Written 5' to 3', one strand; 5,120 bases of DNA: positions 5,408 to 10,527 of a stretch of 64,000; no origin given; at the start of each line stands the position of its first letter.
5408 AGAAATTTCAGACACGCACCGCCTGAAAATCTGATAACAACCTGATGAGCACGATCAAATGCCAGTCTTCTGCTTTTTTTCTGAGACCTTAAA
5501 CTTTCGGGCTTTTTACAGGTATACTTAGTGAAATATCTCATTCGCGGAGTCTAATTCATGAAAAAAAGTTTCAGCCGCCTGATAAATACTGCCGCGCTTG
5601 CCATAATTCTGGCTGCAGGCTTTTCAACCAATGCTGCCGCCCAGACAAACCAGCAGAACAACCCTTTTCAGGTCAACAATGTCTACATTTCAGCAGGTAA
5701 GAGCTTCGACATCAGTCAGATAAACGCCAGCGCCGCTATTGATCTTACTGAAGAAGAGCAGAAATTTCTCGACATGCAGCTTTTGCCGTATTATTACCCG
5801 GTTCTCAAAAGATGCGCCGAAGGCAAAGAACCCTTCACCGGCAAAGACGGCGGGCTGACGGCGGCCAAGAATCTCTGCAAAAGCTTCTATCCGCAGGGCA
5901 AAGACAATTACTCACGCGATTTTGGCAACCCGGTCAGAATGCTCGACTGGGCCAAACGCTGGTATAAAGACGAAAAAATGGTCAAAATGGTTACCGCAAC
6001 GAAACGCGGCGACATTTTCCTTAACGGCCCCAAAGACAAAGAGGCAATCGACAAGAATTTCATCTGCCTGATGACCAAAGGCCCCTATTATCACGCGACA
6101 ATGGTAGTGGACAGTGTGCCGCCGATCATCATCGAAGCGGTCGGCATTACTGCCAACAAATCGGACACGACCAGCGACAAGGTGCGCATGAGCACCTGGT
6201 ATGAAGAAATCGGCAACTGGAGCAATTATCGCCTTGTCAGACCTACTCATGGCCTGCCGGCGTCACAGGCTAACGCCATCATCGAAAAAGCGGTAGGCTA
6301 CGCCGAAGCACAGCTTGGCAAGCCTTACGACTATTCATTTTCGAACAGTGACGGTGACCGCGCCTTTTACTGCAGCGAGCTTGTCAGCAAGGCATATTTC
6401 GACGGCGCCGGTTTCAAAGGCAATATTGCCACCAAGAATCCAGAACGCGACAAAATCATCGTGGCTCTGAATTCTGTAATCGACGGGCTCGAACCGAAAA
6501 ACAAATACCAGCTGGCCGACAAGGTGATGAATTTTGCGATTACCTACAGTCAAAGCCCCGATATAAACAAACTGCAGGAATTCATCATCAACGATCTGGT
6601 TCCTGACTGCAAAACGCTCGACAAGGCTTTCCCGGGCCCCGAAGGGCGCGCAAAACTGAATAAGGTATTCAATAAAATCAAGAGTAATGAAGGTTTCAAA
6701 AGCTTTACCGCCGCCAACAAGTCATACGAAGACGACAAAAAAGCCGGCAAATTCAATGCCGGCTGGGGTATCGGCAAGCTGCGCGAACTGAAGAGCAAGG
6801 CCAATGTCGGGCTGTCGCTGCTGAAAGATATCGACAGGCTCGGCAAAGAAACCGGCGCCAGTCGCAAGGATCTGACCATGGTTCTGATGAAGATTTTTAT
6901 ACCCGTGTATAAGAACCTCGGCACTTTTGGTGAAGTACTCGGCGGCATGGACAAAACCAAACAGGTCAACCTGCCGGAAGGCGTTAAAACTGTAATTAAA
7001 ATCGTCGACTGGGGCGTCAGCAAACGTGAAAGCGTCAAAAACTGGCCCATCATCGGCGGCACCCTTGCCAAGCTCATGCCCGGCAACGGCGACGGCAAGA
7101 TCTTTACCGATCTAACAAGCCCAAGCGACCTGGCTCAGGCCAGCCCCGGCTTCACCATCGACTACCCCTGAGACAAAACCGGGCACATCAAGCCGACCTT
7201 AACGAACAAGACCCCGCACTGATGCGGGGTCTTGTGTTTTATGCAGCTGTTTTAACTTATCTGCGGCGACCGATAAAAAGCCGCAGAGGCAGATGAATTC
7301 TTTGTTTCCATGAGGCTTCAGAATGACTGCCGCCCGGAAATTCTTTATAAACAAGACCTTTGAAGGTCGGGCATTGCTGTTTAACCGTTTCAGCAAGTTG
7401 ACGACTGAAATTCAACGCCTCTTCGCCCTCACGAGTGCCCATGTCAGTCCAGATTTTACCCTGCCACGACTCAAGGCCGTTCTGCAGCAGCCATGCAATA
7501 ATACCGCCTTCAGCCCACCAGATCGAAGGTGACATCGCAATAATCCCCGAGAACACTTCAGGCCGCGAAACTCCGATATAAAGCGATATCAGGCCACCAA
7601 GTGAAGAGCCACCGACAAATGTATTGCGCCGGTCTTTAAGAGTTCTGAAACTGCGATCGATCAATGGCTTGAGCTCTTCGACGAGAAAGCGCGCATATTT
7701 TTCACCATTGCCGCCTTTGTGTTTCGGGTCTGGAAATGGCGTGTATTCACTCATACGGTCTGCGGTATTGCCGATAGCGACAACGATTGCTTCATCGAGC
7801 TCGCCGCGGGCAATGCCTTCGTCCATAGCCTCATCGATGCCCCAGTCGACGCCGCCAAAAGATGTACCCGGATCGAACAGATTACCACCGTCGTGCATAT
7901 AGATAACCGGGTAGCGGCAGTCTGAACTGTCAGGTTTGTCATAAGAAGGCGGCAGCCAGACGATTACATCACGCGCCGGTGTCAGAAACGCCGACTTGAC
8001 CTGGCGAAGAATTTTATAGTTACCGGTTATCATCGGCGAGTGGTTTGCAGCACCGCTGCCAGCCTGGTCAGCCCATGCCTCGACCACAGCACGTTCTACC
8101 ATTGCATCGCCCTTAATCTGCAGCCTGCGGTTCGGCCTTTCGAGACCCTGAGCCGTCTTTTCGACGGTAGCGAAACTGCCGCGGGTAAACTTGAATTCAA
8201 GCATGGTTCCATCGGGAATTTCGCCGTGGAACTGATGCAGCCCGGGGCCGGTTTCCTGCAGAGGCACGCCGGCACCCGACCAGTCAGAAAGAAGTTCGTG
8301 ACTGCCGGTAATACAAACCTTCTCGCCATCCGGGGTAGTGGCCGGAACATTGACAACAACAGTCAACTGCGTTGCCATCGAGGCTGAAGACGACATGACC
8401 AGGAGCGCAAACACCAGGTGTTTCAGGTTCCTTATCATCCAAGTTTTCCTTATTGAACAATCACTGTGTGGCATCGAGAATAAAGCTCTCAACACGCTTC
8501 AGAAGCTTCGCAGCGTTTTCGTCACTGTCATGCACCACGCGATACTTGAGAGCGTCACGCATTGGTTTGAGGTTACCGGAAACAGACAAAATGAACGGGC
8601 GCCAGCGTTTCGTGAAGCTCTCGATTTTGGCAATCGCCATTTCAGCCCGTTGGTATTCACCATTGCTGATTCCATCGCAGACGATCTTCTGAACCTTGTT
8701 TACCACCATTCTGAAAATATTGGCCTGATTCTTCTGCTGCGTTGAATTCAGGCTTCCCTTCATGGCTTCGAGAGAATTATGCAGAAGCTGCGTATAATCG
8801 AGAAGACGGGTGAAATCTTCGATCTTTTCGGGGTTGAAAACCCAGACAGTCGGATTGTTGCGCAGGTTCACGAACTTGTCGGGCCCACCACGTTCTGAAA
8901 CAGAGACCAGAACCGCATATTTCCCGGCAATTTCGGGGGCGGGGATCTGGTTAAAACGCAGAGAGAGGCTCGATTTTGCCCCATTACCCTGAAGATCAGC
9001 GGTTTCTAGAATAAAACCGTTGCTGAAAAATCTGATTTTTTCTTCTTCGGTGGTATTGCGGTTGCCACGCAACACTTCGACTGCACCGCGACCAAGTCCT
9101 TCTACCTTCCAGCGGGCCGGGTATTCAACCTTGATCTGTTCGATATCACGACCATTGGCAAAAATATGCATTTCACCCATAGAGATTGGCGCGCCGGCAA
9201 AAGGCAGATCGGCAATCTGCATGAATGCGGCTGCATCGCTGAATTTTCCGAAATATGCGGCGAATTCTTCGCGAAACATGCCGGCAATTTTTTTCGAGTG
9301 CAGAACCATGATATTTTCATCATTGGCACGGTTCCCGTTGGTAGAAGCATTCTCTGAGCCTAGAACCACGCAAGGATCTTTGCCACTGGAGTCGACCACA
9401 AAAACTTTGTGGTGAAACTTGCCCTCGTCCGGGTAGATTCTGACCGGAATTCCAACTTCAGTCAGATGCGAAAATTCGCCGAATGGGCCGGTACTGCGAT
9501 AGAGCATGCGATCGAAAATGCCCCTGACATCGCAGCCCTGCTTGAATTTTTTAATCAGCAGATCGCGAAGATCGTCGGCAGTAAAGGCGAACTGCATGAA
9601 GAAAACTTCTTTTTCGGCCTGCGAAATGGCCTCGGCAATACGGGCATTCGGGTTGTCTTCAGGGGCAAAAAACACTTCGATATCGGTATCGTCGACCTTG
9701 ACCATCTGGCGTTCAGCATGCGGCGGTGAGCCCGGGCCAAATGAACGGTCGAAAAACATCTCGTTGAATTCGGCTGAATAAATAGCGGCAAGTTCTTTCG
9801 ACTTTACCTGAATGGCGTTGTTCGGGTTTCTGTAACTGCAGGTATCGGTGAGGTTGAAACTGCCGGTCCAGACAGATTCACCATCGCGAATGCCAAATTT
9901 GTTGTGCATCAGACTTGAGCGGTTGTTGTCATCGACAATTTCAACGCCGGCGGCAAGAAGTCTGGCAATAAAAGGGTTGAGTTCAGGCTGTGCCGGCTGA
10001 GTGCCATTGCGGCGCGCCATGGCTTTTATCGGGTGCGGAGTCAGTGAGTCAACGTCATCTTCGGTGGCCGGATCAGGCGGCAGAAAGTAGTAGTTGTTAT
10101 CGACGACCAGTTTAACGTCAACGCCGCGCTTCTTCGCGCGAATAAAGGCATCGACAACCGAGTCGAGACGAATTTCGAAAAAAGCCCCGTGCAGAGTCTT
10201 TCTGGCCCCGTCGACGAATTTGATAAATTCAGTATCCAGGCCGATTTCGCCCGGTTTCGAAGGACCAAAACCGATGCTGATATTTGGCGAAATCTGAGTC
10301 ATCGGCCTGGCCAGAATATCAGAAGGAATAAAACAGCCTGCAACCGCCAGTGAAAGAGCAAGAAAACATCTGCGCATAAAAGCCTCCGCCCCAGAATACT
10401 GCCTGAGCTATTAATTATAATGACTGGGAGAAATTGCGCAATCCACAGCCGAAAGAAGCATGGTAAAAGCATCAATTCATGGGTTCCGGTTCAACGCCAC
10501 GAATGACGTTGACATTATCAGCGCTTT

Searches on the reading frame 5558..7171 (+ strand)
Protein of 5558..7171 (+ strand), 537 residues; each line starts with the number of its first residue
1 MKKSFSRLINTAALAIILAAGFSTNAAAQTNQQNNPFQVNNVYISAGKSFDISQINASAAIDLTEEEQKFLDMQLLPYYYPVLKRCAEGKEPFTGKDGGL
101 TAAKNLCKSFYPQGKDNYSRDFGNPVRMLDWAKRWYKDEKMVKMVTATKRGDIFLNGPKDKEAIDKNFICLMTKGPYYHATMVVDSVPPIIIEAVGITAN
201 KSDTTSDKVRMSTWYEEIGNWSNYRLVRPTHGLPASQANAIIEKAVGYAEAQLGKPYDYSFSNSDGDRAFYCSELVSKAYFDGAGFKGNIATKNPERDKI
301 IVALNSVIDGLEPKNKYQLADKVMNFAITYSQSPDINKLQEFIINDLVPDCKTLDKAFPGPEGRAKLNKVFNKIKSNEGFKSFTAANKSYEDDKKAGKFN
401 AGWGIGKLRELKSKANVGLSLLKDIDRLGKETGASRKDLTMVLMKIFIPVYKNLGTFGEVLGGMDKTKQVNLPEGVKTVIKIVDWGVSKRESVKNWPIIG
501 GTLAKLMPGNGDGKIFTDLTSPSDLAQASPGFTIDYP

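Call 59: search_protein_families(library=pfam, proteins=[window:5558-7171:+], max_evalue=0.001)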
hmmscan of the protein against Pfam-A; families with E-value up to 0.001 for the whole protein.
window:5558-7171:+ (537 aa): 1 family
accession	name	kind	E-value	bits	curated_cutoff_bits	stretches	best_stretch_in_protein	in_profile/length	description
PF05708.18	Peptidase_C92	-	5.3e-08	33.5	27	1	221-281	64-118/166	Permuted papain-like amidase enzyme, YaeF/YiiX, C92 family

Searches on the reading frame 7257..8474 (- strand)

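Call 59: search_protein_families(library=pfam, proteins=[window:7257-8474:-], max_evalue=0.001)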
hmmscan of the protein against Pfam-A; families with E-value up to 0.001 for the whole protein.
window:7257-8474:- (405 aa): 4 families
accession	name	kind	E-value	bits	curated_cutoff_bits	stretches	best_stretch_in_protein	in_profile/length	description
PF00756.26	Esterase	-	1e-26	94.7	22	1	167-392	7-243/251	Putative esterase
PF12146.15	Hydrolase_4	-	3.5e-06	26.9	27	1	265-351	59-143/239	Serine aminopeptidase, S33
PF00686.25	CBM_20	-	4.8e-06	26.7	23.3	1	37-121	2-88/97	Starch binding domain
PF02230.22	Abhydrolase_2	-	0.00015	22.1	23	1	265-315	87-137/217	Phospholipase/Carboxylesterase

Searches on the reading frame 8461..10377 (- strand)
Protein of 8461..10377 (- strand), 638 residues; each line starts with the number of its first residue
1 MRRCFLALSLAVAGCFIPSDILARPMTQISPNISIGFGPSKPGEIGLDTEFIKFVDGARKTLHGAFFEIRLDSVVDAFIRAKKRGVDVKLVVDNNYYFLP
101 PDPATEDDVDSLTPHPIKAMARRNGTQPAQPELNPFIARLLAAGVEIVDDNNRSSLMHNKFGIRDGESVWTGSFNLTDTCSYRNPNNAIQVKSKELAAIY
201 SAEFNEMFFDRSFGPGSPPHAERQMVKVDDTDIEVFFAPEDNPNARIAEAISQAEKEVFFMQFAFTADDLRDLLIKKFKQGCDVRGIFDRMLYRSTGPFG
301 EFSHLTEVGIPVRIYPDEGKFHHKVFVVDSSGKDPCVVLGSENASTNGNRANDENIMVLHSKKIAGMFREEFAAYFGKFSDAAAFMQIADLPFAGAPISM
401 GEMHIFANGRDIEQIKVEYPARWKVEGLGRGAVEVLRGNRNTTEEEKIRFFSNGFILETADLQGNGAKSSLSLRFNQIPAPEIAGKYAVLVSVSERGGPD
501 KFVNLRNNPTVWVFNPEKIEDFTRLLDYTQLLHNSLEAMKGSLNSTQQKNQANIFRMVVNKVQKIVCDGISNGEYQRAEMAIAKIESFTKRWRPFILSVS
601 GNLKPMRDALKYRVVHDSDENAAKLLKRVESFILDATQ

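Call 59: search_protein_families(library=pfam, proteins=[window:8461-10377:-], max_evalue=0.001)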
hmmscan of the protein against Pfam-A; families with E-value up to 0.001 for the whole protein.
window:8461-10377:- (638 aa): 1 family
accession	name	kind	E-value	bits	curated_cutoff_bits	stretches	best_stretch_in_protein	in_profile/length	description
PF13091.12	PLDc_2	-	3.3e-41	140.7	27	2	53-207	3-131/132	PLD-like domain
